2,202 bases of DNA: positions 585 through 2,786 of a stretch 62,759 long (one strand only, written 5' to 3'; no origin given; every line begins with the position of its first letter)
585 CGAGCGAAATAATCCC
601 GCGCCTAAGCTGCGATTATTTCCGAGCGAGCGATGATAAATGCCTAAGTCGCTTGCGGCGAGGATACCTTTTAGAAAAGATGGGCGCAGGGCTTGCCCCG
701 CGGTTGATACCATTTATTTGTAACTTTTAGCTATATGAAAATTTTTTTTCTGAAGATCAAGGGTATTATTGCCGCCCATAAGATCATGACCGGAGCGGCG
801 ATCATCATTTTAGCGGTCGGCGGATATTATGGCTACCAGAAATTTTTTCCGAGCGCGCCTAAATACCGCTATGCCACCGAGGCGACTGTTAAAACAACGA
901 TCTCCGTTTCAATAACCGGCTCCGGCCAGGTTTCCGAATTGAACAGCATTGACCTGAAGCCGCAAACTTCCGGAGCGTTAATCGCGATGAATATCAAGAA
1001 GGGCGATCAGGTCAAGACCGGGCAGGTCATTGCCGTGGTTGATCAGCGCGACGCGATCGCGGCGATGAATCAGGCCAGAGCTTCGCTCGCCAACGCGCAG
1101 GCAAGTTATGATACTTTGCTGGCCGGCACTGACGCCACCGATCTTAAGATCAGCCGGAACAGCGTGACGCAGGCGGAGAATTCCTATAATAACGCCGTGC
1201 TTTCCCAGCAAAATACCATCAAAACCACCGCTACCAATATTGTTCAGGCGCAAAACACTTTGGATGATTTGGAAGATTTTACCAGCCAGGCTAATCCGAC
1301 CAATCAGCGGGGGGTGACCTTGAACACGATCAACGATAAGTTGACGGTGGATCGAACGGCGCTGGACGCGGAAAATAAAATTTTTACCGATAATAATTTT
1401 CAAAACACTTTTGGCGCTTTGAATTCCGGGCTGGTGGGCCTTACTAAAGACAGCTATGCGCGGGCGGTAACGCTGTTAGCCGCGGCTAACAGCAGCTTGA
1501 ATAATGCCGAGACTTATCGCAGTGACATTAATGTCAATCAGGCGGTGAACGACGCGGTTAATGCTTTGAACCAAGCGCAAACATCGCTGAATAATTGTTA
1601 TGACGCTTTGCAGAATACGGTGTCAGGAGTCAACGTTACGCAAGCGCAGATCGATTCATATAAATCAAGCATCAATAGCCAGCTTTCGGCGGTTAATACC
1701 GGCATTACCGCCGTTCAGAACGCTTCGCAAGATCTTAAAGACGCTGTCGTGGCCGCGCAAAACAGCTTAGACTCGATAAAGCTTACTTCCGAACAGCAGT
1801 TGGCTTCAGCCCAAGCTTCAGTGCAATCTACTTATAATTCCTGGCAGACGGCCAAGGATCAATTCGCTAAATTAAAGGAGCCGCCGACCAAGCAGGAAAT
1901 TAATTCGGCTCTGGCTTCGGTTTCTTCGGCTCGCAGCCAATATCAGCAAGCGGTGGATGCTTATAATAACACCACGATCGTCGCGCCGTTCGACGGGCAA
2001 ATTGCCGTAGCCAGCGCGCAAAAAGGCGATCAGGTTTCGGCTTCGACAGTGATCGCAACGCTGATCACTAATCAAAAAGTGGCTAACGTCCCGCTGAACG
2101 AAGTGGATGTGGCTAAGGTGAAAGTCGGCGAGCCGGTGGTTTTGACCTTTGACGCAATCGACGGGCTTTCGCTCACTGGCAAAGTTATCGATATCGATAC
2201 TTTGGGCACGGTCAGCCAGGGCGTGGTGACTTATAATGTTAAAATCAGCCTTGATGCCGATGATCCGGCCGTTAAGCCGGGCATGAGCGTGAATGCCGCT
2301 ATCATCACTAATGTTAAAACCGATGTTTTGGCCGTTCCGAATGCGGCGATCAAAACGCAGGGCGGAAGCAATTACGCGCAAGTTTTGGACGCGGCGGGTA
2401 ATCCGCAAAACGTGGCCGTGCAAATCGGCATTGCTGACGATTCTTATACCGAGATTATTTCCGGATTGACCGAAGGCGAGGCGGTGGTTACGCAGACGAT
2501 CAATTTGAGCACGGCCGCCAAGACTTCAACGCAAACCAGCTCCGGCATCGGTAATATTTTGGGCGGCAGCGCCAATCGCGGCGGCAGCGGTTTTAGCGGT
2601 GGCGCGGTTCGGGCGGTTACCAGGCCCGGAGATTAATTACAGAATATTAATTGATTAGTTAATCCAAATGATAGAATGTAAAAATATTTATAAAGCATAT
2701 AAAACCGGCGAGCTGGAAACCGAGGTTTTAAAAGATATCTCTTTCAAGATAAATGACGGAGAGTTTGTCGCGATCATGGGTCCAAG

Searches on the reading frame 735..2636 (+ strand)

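Call 69: search_protein_families(library=pfam, proteins=[window:735-2636:+], max_evalue=0.001)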
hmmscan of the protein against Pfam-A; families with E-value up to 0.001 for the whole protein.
window:735-2636:+ (633 aa): 6 families
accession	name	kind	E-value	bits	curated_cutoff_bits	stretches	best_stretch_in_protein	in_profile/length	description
PF13437.12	HlyD_3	-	1.4e-11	45.5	22.2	1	414-516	1-106/106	HlyD family secretion protein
PF16576.10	HlyD_D23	-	7.2e-10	38.9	30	1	399-519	95-214/214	Barrel-sandwich domain of CusB or HlyD membrane-fusion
PF00364.28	Biotin_lipoyl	-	1.4e-05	25.3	22.1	0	80-103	15-37/73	Biotin-requiring enzyme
PF13533.13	Biotin_lipoyl_2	-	2.4e-05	24.5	29.8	1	74-103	3-32/32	Biotin-lipoyl like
PF07889.17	DUF1664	-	0.00052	20.5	34.6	1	266-349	38-121/124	Protein of unknown function (DUF1664)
PF10368.14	YkyA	-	0.00099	19.3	28.8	1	287-413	5-127/186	Putative cell-wall binding lipoprotein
